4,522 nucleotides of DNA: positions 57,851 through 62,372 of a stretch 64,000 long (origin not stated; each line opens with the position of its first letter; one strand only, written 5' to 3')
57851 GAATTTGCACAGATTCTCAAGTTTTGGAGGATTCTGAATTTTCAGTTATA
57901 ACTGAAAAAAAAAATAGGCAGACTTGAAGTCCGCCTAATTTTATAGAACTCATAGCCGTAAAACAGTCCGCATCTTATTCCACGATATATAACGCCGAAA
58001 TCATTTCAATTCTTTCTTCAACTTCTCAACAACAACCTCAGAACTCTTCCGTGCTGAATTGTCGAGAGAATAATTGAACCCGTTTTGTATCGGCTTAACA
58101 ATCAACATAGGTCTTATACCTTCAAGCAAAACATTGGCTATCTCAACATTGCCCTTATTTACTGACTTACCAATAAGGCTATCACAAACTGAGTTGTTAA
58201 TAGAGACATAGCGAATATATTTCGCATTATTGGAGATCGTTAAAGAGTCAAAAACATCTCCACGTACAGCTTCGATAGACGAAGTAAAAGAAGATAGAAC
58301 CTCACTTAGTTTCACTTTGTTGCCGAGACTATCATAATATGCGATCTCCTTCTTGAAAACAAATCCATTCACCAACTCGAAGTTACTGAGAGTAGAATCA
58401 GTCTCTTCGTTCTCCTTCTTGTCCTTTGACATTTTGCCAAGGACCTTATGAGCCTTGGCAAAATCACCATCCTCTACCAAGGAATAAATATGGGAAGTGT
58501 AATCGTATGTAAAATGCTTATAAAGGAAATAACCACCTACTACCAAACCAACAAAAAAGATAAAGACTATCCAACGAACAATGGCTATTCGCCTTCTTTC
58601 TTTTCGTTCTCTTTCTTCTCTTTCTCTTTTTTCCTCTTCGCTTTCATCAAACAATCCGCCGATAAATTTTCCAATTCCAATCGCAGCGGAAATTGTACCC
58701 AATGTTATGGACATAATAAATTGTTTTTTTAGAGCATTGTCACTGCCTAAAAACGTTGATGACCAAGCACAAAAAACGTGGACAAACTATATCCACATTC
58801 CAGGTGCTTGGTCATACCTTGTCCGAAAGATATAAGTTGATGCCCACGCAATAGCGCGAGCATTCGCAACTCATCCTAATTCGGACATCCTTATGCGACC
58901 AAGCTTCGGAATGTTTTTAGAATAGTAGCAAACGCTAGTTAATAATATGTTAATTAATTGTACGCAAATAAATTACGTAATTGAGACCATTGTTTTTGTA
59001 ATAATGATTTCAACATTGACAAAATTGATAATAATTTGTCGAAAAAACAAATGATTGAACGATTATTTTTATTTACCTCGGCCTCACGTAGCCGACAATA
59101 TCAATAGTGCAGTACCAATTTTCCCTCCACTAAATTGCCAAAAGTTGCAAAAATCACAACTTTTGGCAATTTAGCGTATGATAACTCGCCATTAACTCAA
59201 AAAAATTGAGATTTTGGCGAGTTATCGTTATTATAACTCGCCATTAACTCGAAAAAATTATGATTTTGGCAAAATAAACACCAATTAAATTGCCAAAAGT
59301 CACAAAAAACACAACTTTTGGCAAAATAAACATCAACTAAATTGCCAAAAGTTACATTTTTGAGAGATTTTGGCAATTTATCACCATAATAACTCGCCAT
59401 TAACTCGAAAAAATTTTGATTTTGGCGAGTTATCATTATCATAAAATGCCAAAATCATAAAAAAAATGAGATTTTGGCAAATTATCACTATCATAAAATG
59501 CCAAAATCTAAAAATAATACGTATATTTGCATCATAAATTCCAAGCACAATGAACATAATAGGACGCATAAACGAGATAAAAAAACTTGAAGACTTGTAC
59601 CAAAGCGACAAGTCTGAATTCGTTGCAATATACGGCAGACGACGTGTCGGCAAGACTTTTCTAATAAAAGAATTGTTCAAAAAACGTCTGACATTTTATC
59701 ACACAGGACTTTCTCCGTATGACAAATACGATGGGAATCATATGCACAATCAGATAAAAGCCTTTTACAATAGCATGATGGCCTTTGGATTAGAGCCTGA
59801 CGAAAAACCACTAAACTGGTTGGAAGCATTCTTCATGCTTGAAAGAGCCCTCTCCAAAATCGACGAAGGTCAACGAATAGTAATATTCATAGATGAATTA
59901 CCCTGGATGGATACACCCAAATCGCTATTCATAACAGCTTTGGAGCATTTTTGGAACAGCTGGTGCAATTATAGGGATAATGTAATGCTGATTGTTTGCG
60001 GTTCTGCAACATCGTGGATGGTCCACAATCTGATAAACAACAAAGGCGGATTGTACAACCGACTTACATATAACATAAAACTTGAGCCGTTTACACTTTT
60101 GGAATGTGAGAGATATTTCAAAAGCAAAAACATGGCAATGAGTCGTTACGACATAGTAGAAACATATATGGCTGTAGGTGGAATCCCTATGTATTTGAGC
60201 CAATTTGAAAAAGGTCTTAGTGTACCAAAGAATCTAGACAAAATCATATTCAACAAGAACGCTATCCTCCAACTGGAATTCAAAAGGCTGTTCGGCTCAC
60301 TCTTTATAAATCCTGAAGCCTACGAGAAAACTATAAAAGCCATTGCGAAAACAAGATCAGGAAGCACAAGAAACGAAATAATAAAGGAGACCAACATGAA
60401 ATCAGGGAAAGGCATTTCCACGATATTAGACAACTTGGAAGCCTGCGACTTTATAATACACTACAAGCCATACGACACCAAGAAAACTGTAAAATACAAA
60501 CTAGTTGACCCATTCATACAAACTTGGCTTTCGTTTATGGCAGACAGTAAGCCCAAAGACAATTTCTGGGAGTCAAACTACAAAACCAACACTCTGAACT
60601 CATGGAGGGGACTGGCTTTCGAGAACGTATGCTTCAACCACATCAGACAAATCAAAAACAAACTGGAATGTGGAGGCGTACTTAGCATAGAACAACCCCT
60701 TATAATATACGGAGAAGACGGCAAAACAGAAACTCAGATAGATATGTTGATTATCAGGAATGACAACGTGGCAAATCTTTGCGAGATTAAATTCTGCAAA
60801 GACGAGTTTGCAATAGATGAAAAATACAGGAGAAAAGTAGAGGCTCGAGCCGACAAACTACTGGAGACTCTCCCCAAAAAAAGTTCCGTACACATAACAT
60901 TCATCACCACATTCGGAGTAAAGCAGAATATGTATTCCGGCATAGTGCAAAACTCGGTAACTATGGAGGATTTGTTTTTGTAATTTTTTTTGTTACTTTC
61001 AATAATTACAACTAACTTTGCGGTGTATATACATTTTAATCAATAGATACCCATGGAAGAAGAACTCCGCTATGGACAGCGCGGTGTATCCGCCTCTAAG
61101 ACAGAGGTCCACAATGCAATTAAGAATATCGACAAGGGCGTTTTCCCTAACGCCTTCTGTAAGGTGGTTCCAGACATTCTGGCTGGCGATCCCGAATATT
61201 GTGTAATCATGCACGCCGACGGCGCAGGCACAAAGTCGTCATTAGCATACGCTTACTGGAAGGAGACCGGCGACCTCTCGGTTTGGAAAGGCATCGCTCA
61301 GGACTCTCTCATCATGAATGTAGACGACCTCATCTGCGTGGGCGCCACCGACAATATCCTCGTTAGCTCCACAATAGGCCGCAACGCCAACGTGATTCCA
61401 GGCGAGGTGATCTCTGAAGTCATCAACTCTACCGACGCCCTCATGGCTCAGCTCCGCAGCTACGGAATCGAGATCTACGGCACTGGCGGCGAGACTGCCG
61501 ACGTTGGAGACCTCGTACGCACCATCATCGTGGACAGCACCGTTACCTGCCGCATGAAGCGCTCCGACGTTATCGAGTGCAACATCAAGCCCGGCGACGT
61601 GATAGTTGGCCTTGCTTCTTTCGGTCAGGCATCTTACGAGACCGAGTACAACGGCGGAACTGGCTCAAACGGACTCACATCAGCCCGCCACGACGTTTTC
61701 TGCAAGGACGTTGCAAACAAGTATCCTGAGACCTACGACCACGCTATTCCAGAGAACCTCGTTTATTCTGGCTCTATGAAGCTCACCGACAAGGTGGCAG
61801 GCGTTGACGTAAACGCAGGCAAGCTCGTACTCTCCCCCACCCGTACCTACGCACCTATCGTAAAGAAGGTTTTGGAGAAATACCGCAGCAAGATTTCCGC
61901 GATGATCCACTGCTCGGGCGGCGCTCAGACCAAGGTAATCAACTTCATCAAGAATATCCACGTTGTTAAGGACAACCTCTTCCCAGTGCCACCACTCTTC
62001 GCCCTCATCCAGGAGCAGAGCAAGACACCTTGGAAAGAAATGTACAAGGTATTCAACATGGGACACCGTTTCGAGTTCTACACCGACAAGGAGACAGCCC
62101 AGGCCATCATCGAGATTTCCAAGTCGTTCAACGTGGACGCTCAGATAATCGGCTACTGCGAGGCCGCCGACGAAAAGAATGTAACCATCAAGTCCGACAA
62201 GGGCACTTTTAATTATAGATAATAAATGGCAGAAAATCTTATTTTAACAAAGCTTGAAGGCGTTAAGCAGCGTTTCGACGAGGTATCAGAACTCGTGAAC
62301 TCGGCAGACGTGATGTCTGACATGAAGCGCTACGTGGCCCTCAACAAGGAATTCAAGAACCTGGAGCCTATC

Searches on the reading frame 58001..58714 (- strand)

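Call 3: search_protein_families(library=pfam, proteins=[window:58001-58714:-], max_evalue=0.01)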
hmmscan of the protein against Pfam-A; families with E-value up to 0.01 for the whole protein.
window:58001-58714:- (237 aa): 0 families

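Call 4: search_protein_families(library=padloc, proteins=[window:58001-58714:-], max_evalue=0.01)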
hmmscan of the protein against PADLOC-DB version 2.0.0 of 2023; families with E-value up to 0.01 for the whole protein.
window:58001-58714:- (237 aa): 1 family
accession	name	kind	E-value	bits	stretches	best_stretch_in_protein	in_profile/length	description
PDLC03598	REase_MTase_IIG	-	0.00025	17.1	1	11-126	159-269/912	Type IIG restriction enzyme-methyltransferase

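Call 5: search_protein_families(library=ncbifam, proteins=[window:58001-58714:-], max_evalue=0.01)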
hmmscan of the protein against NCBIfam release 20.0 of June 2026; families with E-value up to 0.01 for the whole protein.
window:58001-58714:- (237 aa): 0 families

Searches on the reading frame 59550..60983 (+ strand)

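Call 3: search_protein_families(library=pfam, proteins=[window:59550-60983:+], max_evalue=0.01)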
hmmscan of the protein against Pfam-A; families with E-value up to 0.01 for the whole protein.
window:59550-60983:+ (477 aa): 5 families
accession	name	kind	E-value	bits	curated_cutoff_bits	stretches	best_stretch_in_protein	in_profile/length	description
PF01637.24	ATPase_2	-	2.5e-21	77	33.2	1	6-219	4-225/225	ATPase domain predominantly from Archaea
PF13173.12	AAA_14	-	6.4e-07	29.9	27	1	23-181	3-123/129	AAA domain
PF13191.12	AAA_16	-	1.2e-06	29.5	32.6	1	3-124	2-148/167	AAA ATPase domain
PF13401.12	AAA_22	-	4.6e-05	24.2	27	1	23-152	6-123/130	AAA domain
PF19995.5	iSTAND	-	0.0016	19.3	24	1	6-149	6-159/163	inactive STAND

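Call 4: search_protein_families(library=padloc, proteins=[window:59550-60983:+], max_evalue=0.01)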
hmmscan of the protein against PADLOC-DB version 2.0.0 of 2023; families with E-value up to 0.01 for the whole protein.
window:59550-60983:+ (477 aa): 8 families
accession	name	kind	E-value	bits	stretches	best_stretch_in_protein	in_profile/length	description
PDLC04984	PDC-S27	-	3.3e-184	611.2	1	2-476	3-473/474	-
PDLC04985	PDC-S27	-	1.4e-17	61.8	1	3-441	6-439/484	-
PDLC04787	PDC-S01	-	8.6e-07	26.2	1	3-218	10-189/412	-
PDLC04789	PDC-S01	-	0.00012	19.2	1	19-46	14-41/375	-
PDLC04791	PDC-S01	-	0.00021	18.1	1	10-191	7-155/395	-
PDLC04792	PDC-S01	-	0.00043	17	0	11-47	8-44/452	-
PDLC04786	PDC-S01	-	0.00049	17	0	10-45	8-43/439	-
PDLC04788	PDC-S01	-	0.002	15.1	0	10-74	7-71/448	-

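Call 5: search_protein_families(library=ncbifam, proteins=[window:59550-60983:+], max_evalue=0.01)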
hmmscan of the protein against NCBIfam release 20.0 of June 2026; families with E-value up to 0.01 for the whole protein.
window:59550-60983:+ (477 aa): 0 families

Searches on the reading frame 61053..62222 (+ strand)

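Call 70: search_protein_families(library=pfam, proteins=[window:61053-62222:+], max_evalue=0.0001)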
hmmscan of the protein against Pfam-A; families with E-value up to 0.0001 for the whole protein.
window:61053-62222:+ (389 aa): 2 families
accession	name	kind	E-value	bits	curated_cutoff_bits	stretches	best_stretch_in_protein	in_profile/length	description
PF00586.29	AIRS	-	2.5e-10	41.2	24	1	46-167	10-111/112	AIR synthase related protein, N-terminal domain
PF02769.27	AIRS_C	-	5.4e-08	33.6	23.1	1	179-379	1-155/156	AIR synthase related protein, C-terminal domain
